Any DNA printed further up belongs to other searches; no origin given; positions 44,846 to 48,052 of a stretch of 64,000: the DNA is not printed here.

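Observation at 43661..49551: Five-gene minus-strand operon built around a 968-aa soluble T4CP/VirB4-like ATPase with coiled-coil partners and an extended NDK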

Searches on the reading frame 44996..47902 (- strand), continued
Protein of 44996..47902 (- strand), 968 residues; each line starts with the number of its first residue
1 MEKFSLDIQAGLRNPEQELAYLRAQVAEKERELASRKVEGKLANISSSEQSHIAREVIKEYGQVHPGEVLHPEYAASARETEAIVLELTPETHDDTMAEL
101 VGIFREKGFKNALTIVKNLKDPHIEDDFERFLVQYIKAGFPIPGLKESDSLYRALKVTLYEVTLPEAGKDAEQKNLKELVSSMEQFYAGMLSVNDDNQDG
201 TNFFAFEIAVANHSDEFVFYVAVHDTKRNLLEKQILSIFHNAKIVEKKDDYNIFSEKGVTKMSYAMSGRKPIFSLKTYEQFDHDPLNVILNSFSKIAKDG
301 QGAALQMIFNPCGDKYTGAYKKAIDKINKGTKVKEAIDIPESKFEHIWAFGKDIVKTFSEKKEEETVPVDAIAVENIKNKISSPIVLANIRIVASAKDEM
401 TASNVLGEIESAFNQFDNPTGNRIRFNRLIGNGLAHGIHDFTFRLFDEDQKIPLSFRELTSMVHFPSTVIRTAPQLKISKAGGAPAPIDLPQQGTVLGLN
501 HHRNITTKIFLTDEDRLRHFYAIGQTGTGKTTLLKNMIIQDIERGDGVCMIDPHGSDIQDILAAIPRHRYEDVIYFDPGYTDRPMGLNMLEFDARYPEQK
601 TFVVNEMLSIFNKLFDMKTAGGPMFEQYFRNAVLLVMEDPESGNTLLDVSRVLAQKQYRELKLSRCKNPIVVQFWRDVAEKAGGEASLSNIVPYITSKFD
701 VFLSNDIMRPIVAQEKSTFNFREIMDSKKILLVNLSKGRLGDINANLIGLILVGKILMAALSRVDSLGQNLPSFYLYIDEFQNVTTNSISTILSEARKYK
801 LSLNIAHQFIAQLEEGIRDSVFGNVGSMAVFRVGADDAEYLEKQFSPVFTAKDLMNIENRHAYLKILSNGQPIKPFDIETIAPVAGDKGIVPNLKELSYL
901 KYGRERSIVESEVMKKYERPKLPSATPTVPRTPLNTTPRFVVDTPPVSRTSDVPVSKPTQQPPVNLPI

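Call 25: predict_structure(alignment_id=A1)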
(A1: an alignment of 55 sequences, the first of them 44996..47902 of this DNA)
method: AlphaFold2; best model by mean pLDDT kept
length: 968 residues; sequences in the alignment: 55
mean_pLDDT: 69.9   pTM: 0.45
mean pLDDT of the five models: 69.9, 69.4, 68.9, 61.3, 61.2
residues with pLDDT >= 90: 86; 70-90: 483; 50-70: 219; < 50: 180
segments of 3 or more residues with pLDDT < 50: 1-7, 40-42, 140-143, 359-365, 580-589, 702-754, 781-825, 919-968
pLDDT, mean of each block of 10 residues (from residue 1): 41 80 80 64 60 83 82 82 77 76 81 86 79 68 56 76 67 68 88 60 86 83 84 83 77 84 92 88 84 84 93 85 84 75 55 53 52 86 91 93 93 89 92 87 88 92 76 57 71 87 78 70 75 86 75 67 86 66 41 61 66 59 75 79 67 79 82 80 64 59 47 42 38 35 42 51 56 63 45 38 40 45 62 73 79 79 81 85 86 78 63 61 41 34 33 33 34
secondary structure, 60 per line:
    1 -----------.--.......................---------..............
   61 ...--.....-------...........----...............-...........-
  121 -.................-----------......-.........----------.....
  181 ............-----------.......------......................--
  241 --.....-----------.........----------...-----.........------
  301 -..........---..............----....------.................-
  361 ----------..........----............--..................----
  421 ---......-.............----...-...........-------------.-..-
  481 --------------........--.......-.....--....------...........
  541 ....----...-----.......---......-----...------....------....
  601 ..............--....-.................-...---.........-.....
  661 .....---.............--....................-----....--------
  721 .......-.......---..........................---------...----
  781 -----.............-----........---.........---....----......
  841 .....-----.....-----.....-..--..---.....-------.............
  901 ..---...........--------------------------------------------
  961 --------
elements in order (helices of 4 or more, strands of 3 or more residues): H15-37 H47-63 H66-69 H78-88 H93-107 H109-119 H122-138 H150-155 E157-165 H176-192 E204-210 E217-224 H225-238 E243-247 E259-267 H286-294 E302-311 H315-328 H333-336 H343-359 H371-380 E385-396 H399-416 E424-429 H431-443 E452-455 H456-462 E495-502 E505-511 H513-517 E520-523 H530-544 E549-551 H557-563 H567-572 H587-590 H597-614 H617-620 H622-638 H646-654 H656-665 H669-681 H684-703 H709-712 H721-727 H729-735 H739-764 E774-776 H786-798 H804-811 H815-823 E827-830 H835-845 H851-855 E861-865 E876-880 H888-902 H906-916

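Call 41: search_protein_families(library=padloc, proteins=[window:44996-47902:-], max_evalue=0.01)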
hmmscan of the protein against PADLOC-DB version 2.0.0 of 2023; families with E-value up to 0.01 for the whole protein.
window:44996-47902:- (968 aa): 3 families
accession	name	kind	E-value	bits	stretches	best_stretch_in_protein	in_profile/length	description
PDLC04140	mad8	-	5.3e-11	40.6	1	518-863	28-285/314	mads_8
PDLC04103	HerA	-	0.00015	18.3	0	517-555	172-210/579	-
PDLC01055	HerA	-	0.00058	16.8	1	509-544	151-184/532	Type III coevolved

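Call 42: search_protein_families(library=phrogs, proteins=[window:44996-47902:-], max_evalue=0.01)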
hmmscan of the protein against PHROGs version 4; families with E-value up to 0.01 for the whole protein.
window:44996-47902:- (968 aa): 3 families
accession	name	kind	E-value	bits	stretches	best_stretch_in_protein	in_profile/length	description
phrog_5156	-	unknown function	2.9e-78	264.8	1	169-916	37-807/824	-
phrog_7035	-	unknown function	8.3e-10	38.6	1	690-817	410-546/969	-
phrog_2666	-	head and packaging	7.1e-07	29.2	1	518-558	322-362/555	terminase large subunit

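Call 43: search_dna_similar(query=window:44996-47902:-, collection=phages, mode=protein, max_evalue=0.00001, max_rows=30)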
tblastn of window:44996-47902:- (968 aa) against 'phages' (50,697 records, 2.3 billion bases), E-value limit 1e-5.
Records with a match: 17; places in all: 17; records where one place covers at least 80% of the query: 0.
Best place of each record, by identity: <60% 17.
By first word of the organism name: Bacillus 10; Geobacillus 3; Deep-sea 2; Terrisporobacter 1; Microcystis 1.
By host as written in the record: Bacillus subtilis 6; Bacillus megaterium str. ATCC 43725 2; Geobacillus stearothermophilus 2184 2; Bacillus cereus 2; - 2; Geobacillus thermodenitrificans 1; Terrisporobacter petrolearius DSL 1; Microcystis wesenbergii 1.
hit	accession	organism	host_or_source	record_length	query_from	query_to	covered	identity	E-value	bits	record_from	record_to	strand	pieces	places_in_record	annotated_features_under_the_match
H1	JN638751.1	Bacillus phage G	Bacillus megaterium str. ATCC 43725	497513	181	867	71%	23.9%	2e-30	137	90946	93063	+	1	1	156: gp156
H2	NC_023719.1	Bacillus phage G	Bacillus megaterium str. ATCC 43725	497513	181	867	71%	23.9%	2e-30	137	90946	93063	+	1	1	156: gp156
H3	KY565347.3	Geobacillus phage TP-84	Geobacillus stearothermophilus 2184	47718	199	876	70%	20.8%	3e-12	77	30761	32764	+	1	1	hypothetical protein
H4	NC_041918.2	Geobacillus phage TP-84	Geobacillus stearothermophilus 2184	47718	199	876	70%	20.8%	3e-12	77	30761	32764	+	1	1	hypothetical protein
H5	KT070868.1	Bacillus phage PBC5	Bacillus cereus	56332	454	881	44%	22.6%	1e-9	69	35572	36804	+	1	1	lipid A export ATP-binding/permease protein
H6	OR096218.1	Bacillus phage vB_BceS-M2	Bacillus cereus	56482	454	881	44%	22.3%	2e-9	68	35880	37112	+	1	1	lipid A export ATP-binding/permease protein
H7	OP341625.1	Geobacillus phage vB_GthS_PK2.1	Geobacillus thermodenitrificans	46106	454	876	44%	21.8%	1e-8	66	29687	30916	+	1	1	hypothetical protein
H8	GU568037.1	Deep-sea thermophilic phage D6E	-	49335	536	883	36%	21.1%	7e-7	60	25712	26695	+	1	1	lipid A export ATP-binding/permease protein MsbA | hypothetical protein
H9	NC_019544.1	Deep-sea thermophilic phage D6E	-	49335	536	883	36%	21.1%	7e-7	60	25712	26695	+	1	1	type IV secretory system conjugative DNA transfer family protein | hypothetical protein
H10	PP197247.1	Terrisporobacter phage TPDSL_ph2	Terrisporobacter petrolearius DSL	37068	720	922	21%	26.4%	6e-6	56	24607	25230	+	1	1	hypothetical protein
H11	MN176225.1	Bacillus phage 031MP004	Bacillus subtilis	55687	716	883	17%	29.2%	6e-10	70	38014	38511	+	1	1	51: ATPase-like protein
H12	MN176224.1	Bacillus phage 031MP002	Bacillus subtilis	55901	716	883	17%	29.2%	6e-10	70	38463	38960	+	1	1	52: ATPase-like protein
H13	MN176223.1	Bacillus phage 031MP003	Bacillus subtilis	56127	716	883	17%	29.2%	6e-10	70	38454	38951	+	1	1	53: ATPase-like protein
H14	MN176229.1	Bacillus phage 055SW001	Bacillus subtilis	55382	716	883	17%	29.2%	9e-10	69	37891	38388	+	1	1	50: ATPase-like protein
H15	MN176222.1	Bacillus phage 022DV001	Bacillus subtilis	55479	716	883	17%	29.2%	9e-10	69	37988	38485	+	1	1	50: ATPase-like protein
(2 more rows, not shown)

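Call 45: get_annotated_region(hit=H3, flank=7000)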
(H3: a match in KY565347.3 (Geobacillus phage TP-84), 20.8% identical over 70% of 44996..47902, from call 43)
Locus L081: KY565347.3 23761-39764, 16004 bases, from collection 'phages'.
description: Geobacillus phage TP-84, complete genome.
organism: Geobacillus phage TP-84 (NCBI taxid 1965361)
taxonomy: Viruses; Duplodnaviria; Heunggongvirae; Uroviricota; Caudoviricetes; Saundersvirus; Saundersvirus Tp84
host: Geobacillus stearothermophilus 2184; source: greenhouse soil; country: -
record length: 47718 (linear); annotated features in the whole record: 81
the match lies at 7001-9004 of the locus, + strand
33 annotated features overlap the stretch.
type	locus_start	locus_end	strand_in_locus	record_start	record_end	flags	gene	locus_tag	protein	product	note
CDS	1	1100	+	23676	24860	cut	-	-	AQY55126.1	endolysin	-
CDS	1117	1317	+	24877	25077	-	-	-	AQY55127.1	putative membrane protein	-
CDS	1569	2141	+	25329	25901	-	-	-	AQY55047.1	hypothetical protein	-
CDS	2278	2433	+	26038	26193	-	-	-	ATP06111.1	putative membrane protein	-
CDS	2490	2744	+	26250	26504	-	-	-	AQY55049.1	hypothetical protein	-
CDS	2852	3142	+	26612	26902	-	-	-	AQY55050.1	hypothetical protein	-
CDS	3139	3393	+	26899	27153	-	-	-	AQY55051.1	putative membrane protein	-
CDS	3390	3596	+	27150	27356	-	-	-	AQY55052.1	hypothetical protein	-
CDS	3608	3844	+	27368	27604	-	-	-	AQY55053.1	hypothetical protein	-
CDS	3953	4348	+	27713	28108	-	-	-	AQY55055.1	hypothetical protein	-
CDS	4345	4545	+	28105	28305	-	-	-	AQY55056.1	hypothetical protein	-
CDS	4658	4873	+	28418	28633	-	-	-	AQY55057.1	hypothetical protein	-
CDS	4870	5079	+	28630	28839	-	-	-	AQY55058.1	hypothetical protein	-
CDS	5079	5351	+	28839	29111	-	-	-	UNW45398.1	hypothetical protein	-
CDS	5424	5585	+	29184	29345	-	-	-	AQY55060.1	hypothetical protein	-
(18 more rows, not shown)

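Call 50: search_solved_structures(query=A1, max_evalue=10)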
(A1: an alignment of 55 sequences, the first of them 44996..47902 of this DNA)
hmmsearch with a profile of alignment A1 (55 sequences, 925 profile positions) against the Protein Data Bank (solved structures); distinct sequences matched with E-value up to 10: 8.
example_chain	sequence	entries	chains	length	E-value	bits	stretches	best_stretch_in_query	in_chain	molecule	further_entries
1gl6_A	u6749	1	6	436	0.0011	20.1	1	509-558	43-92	ATPASE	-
1e9r_A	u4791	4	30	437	0.0011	20.1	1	509-558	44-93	CONJUGAL TRANSFER PROTEIN TRWB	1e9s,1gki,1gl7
6sz9_A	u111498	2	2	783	0.056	14.4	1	502-566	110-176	IcmO (DotL)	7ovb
2kjq_A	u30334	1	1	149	0.12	13.4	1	510-556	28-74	DnaA-related protein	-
5hnm_A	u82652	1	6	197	1.2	10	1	664-729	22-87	D-alanyl-D-alanine carboxypeptidase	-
6a6a_A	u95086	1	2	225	1.3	10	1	662-729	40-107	D-alanyl-D-alanine carboxypeptidase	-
5zhf_A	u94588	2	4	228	1.3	9.9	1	662-729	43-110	D-alanyl-D-alanine carboxypeptidase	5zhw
9x1l_A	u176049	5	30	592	1.7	9.6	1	510-557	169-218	DNA helicase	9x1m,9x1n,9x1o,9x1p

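Call 68: find_encoding_contigs(protein=P0002, flank=7000, max_places=2)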
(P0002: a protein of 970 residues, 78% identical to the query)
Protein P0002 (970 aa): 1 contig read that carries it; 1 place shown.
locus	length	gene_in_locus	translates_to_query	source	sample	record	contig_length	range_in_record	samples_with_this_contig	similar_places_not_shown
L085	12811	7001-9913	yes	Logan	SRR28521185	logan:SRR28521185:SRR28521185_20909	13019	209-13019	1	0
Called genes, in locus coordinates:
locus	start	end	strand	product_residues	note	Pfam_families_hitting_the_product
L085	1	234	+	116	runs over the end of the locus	PF00861:Ribosomal_L18p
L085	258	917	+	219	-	PF00333:Ribosomal_S5, PF03719:Ribosomal_S5_C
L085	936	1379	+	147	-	PF00828:Ribosomal_L27A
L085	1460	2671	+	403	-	PF00344:SecY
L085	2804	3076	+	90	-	-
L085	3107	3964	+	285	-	-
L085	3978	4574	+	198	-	PF13238:AAA_18 (weak), PF00406:ADK, PF13207:AAA_17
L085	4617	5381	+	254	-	PF00557:Peptidase_M24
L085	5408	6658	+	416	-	-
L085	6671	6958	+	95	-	-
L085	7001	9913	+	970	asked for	PF26449:DUF8128, PF10412:TrwB_AAD_bind (faint)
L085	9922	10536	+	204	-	PF00334:NDK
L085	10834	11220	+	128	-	PF09997:DUF2238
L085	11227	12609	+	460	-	PF00753:Lactamase_B (weak), PF23023:Anti-Pycsar_Apyc1 (weak), PF16661:Lactamase_B_6, PF10996:Beta-Casp, PF07521:RMMBL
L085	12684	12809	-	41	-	?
